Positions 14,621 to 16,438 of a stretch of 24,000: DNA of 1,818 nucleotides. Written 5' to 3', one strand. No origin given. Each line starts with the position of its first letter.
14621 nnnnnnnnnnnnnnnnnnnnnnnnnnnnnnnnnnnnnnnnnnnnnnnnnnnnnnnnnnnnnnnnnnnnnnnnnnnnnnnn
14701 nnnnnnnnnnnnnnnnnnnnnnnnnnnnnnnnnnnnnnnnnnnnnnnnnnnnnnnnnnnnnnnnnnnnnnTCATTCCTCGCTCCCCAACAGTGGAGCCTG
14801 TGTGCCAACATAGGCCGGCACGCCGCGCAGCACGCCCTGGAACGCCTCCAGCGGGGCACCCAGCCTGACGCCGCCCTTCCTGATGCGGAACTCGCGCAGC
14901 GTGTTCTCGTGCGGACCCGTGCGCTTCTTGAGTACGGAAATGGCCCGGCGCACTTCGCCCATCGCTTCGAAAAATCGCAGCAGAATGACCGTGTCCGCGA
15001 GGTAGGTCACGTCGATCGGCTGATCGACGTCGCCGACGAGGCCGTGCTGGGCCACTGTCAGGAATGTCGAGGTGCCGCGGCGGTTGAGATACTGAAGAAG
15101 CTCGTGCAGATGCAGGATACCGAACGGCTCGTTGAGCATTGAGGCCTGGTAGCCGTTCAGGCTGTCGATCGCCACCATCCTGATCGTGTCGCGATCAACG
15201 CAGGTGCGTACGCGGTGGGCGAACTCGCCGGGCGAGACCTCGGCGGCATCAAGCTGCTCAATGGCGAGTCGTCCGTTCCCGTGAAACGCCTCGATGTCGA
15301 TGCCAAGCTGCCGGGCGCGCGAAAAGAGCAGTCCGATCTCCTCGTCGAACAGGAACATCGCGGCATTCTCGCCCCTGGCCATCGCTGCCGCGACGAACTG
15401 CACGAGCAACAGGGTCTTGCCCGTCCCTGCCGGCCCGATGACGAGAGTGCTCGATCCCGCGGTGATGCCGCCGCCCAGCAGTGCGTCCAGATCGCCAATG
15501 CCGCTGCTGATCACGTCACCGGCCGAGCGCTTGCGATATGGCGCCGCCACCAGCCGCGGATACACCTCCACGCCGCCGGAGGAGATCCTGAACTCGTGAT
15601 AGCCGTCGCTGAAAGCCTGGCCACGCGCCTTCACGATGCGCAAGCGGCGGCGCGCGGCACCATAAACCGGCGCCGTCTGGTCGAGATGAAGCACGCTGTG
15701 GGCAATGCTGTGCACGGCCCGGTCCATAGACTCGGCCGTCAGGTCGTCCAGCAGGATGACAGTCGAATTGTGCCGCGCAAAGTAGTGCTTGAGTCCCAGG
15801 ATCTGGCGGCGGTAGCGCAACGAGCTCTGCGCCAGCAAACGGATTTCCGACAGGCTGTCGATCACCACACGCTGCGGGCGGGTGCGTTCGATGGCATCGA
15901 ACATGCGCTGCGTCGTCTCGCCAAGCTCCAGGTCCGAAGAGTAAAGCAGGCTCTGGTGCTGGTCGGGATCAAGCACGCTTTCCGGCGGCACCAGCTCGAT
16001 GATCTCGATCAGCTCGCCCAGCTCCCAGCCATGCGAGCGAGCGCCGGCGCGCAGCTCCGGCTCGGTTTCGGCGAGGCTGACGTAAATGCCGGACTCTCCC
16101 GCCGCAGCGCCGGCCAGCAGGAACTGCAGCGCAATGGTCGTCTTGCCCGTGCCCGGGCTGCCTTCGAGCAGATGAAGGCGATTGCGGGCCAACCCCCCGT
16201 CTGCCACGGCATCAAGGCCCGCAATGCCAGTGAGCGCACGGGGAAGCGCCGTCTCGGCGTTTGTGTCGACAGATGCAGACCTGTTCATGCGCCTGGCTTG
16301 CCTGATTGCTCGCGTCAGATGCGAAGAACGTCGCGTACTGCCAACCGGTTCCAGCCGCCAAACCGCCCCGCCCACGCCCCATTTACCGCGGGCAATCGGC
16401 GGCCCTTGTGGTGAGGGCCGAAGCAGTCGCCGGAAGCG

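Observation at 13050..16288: KaiC-like ATPase with no KaiA/KaiB, translationally coupled to a pseudo-receiver hybrid histidine kinase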

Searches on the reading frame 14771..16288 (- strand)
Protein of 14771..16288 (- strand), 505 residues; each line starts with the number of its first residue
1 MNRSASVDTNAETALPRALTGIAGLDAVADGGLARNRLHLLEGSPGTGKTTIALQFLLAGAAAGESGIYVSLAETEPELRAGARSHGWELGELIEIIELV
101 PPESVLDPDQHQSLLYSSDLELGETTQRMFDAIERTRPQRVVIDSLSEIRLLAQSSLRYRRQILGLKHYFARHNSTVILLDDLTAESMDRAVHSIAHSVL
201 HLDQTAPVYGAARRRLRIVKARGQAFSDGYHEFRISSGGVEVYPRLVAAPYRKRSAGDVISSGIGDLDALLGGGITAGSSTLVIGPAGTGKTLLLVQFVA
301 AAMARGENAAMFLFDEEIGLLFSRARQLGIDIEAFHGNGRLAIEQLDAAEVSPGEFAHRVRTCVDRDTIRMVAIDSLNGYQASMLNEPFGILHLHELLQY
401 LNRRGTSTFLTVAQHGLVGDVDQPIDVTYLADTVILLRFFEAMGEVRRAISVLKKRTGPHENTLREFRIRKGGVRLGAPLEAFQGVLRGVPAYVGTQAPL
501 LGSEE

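Call 3: search_protein_families(library=pfam, proteins=[window:14771-16288:-], max_evalue=0.01)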
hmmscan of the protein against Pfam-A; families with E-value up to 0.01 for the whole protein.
window:14771-16288:- (505 aa): 29 families (the best 25 are shown)
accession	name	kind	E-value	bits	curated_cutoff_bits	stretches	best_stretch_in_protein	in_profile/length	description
PF06745.19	ATPase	-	4e-72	242.8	26.6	2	20-245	3-229/231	KaiC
PF13481.12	AAA_25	-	1.2e-12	48.3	27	2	28-148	25-154/195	AAA domain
PF13191.12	AAA_16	-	2.9e-09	38.1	32.6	2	267-388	12-114/167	AAA ATPase domain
PF00154.27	RecA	-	3.3e-09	37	27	1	257-377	30-139/262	recA bacterial DNA recombination protein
PF25199.1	nSTAND_NTPase5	-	3.9e-08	33.7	34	1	279-319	42-81/145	Novel STAND NTPase 5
PF20720.3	nSTAND3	-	9.7e-07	29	27.2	1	33-69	14-50/155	Novel STAND NTPase 3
PF13245.12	AAA_19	-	2.7e-06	28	25.1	0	279-309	12-42/134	AAA domain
PF09848.15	SLFN-g3_helicase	-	3.2e-06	27.1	24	0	282-311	5-36/354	Schlafen group 3, DNA/RNA helicase domain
PF13604.12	AAA_30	-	5.4e-06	26.7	27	0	281-308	21-48/191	AAA domain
PF01695.23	IstB_IS21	-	9.9e-06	25.7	24.1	0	40-81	96-137/238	IstB-like ATP binding protein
PF13401.12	AAA_22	-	1.2e-05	26.1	27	0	279-324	6-33/130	AAA domain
PF03796.21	DnaB_C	-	1.8e-05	24.7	27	0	20-65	4-48/255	DnaB-like helicase C terminal domain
PF14417.12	MEDS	-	1.9e-05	25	29.8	0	295-357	17-79/161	MEDS: MEthanogen/methylotroph, DcmR Sensory domain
PF00004.35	AAA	-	2.7e-05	25.1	21.2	0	282-303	2-22/131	ATPase family associated with various cellular activities (AAA)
PF13086.12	AAA_11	-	7.3e-05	23.1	27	0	279-303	18-42/257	AAA domain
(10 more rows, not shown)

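Call 4: search_protein_families(library=ncbifam, proteins=[window:14771-16288:-], max_evalue=0.01)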
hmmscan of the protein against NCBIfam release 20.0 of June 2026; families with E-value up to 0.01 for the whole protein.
window:14771-16288:- (505 aa): 33 families (the best 25 are shown)
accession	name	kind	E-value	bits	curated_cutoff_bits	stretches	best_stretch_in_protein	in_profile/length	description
NF006799.0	PRK09302.1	equivalog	1.5e-80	271.2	408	1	10-494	5-489/515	circadian clock protein KaiC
TIGR02655.1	circ_KaiC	equivalog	1.1e-54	185.9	546.25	1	19-495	4-480/484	circadian clock protein KaiC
TIGR03880.1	KaiC_arch_3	hypoth_equivalog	3.5e-43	147.7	249.45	2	263-474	1-215/224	KaiC domain-containing protein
TIGR03881.1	KaiC_arch_4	hypoth_equivalog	3.8e-37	128.2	247.8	2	17-237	2-222/231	KaiC domain-containing protein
TIGR03877.1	thermo_KaiC_1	hypoth_equivalog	7.6e-34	117.2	307.25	2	17-245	3-235/238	KaiC domain-containing protein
NF004723.0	PRK06067.1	subfamily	3e-22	79.3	194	2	254-454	10-208/243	flagellar accessory protein FlaH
NF052589.1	ArlH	equivalog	4.7e-18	65.7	215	2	266-457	8-202/229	archaellum protein ArlH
TIGR00416.1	sms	equivalog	1.3e-17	63.7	403.05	2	260-437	76-243/454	DNA repair protein RadA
TIGR02237.1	recomb_radB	equivalog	4.9e-13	49.4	172.4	1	267-474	1-209/210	DNA repair and recombination protein RadB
NF006861.0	PRK09361.1-1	equivalog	9.5e-11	41.7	278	2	258-328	3-70/235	DNA repair and recombination protein RadB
TIGR02012.1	tigrfam_recA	equivalog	1.5e-09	37.7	325.3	1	258-335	34-110/321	recombinase RecA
NF004629.0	PRK05973.1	equivalog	1.8e-09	37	156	1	36-99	64-127/237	DNA helicase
TIGR03878.1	thermo_KaiC_2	hypoth_equivalog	5.5e-08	32.4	232.2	1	273-380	31-143/259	KaiC domain-containing protein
NF003301.0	PRK04301.1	equivalog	9e-08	31.6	259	1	252-301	75-124/316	DNA repair and recombination protein RadA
TIGR03600.1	phage_DnaB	exception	1.2e-07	31.1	498.65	1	20-79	179-238/421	phage replicative helicase, DnaB family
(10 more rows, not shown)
